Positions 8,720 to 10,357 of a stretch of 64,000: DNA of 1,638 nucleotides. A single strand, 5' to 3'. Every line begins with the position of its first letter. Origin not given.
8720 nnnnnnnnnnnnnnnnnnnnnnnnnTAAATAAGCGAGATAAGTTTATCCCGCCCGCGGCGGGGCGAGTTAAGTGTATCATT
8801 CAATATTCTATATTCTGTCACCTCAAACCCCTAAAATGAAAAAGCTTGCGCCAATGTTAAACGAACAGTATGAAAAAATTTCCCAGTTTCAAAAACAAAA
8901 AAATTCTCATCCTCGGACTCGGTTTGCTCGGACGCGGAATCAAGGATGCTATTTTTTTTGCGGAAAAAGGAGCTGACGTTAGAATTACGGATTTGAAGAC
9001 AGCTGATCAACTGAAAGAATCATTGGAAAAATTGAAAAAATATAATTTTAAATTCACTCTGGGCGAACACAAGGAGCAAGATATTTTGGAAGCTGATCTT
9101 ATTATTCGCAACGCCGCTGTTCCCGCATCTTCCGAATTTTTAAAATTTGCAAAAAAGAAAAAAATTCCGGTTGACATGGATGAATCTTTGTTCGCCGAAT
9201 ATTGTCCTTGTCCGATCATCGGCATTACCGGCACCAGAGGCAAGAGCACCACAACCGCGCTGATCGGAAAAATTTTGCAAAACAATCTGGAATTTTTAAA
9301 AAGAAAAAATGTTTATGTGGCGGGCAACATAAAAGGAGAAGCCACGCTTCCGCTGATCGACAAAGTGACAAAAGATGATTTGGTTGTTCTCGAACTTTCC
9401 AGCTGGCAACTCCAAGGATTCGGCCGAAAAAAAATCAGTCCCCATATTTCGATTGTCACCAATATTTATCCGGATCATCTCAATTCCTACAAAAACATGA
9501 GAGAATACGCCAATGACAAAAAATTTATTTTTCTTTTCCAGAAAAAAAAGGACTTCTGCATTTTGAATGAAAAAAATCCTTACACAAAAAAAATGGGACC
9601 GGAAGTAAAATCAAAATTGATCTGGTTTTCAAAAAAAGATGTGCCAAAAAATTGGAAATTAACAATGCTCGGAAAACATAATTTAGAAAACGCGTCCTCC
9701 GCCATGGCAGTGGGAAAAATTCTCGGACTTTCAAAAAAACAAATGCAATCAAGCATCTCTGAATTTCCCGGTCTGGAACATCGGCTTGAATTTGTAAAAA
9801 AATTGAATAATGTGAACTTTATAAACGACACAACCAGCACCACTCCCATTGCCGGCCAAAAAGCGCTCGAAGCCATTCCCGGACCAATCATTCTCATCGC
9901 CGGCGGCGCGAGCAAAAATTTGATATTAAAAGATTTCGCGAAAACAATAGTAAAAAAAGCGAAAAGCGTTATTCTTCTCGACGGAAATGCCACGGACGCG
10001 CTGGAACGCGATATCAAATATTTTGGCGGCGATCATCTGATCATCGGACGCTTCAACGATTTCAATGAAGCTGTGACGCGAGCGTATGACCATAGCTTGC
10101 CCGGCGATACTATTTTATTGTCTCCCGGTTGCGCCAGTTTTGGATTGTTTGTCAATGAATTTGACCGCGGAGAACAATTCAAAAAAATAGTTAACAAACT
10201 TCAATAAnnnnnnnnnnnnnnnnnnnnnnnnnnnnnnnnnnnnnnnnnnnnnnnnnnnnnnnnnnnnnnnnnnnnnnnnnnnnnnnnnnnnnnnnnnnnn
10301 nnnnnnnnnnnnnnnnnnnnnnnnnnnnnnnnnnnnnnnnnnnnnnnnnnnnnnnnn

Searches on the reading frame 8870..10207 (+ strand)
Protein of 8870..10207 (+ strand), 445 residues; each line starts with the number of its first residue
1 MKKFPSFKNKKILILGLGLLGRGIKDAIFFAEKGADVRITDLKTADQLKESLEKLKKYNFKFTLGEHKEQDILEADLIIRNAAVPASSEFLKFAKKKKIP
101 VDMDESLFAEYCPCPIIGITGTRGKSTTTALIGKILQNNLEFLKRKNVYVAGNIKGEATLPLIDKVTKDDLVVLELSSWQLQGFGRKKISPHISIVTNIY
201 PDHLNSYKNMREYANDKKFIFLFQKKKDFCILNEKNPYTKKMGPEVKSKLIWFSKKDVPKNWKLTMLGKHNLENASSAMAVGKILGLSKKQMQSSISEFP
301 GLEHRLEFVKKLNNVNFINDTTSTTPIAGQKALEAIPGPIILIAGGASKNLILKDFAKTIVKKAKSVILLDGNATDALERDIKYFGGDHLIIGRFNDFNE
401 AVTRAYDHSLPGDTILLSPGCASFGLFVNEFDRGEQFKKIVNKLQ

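Call 12: search_protein_families(library=pfam, proteins=[window:8870-10207:+], max_evalue=0.01)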
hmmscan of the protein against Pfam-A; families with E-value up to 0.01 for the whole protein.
window:8870-10207:+ (445 aa): 4 families
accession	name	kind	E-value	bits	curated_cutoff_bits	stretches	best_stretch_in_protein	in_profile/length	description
PF08245.18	Mur_ligase_M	-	1.2e-24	87.8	24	1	119-257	1-149/200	Mur ligase middle domain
PF02875.26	Mur_ligase_C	-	8.1e-11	43.3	28.4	1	304-419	1-125/127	Mur ligase, glutamate ligase domain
PF21799.2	MurD-like_N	-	8.4e-08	32.8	27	1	10-101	1-86/88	Mur ligase MurD-like, N-terminal domain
PF02737.24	3HCDH_N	-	0.0018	18.6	22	1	12-60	2-48/180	3-hydroxyacyl-CoA dehydrogenase, NAD binding domain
